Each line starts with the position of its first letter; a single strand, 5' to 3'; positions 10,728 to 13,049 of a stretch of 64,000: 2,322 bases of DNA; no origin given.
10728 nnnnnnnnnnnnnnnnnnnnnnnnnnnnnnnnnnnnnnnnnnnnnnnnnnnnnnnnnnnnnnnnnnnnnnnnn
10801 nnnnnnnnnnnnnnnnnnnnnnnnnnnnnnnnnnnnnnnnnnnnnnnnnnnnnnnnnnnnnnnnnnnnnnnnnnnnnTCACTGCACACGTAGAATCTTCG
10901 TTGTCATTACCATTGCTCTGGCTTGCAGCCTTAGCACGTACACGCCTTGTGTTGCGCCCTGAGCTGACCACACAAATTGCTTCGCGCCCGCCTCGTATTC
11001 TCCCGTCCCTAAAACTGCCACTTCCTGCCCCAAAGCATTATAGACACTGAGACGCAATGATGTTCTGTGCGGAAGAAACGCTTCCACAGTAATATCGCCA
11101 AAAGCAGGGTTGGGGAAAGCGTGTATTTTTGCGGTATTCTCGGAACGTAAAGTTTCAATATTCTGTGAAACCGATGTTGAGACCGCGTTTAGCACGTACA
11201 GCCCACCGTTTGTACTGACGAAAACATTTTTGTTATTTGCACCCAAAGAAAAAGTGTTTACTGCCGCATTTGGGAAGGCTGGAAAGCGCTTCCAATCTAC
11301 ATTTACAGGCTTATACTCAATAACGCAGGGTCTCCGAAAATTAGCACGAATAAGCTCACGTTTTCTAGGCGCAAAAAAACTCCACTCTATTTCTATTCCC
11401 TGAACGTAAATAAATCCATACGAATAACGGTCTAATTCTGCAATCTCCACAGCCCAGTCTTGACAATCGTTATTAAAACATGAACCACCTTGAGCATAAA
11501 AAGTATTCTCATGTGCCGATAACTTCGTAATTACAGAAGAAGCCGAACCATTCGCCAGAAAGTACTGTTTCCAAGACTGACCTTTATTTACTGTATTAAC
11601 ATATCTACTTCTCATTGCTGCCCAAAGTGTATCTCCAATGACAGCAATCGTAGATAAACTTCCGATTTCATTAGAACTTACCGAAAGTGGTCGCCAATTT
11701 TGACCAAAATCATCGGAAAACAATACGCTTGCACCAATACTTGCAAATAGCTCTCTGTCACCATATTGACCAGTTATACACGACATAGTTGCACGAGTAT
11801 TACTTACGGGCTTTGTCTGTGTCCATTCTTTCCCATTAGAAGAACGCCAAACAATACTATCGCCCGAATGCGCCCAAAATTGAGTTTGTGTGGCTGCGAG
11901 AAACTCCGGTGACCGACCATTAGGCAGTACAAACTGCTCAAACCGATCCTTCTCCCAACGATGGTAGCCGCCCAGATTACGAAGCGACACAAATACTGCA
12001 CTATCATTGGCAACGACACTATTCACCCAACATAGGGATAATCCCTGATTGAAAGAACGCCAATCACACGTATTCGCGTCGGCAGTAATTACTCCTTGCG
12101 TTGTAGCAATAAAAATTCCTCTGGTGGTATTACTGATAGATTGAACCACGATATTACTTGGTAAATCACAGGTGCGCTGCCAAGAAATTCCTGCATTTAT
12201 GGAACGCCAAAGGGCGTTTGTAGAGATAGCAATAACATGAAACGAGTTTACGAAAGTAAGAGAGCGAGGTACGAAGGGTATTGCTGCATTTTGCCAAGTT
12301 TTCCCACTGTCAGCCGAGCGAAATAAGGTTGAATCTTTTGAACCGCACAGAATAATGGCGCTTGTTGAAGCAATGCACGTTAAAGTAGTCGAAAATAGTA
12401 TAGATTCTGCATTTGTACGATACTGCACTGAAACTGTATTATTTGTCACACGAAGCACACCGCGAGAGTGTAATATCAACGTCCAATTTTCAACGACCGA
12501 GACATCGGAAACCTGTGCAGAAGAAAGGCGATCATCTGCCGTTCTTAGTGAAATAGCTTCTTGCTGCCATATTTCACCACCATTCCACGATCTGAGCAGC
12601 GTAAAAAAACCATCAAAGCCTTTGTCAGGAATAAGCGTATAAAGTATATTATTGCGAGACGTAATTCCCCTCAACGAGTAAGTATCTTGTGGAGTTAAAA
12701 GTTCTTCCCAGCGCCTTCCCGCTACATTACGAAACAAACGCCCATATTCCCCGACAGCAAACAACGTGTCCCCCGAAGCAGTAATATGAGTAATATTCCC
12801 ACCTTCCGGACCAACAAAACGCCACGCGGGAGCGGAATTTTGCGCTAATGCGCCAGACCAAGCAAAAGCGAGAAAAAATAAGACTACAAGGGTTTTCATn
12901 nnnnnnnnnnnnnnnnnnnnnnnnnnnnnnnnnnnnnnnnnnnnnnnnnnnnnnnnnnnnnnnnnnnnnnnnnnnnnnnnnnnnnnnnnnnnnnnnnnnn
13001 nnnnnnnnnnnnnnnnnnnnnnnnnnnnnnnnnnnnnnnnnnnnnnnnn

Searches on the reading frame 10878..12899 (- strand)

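Call 48: search_protein_families(library=pfam, proteins=[window:10878-12899:-], max_evalue=0.00001)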
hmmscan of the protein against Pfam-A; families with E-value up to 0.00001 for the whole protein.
window:10878-12899:- (673 aa): 3 families
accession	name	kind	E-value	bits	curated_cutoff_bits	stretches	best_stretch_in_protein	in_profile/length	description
PF15902.12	Sortilin-Vps10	-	3.9e-08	33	33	0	350-411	3-66/446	Sortilin, neurotensin receptor 3,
PF18962.6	Por_Secre_tail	-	2.9e-06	27.9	27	0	595-669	2-73/75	Secretion system C-terminal sorting domain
PF02012.26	BNR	-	8.5e-06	25.5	27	0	394-403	2-11/12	BNR/Asp-box repeat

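Call 55: search_protein_families(library=ncbifam, proteins=[window:10878-12899:-], max_evalue=0.01)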
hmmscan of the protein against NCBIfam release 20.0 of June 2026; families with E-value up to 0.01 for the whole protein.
window:10878-12899:- (673 aa): 4 families
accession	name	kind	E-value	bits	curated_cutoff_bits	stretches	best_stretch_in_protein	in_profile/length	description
NF045728.1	glycosyl_F510_1955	equivalog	4.8e-13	48.9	175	2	177-282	102-212/246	F510_1955 family glycosylhydrolase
TIGR04183.1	Por_Secre_tail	domain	2.7e-08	33.7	23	1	595-670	2-70/72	T9SS type A sorting domain-containing protein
NF053688.1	BamI_Bacteroidota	equivalog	3.7e-08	33.1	370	0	307-379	189-255/452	BamI family beta-barrel-assembly machinery protein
NF038113.1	T9SSA_dep_M36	equivalog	0.00065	18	885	1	588-670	789-867/869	T9SS-dependent M36 family metallopeptidase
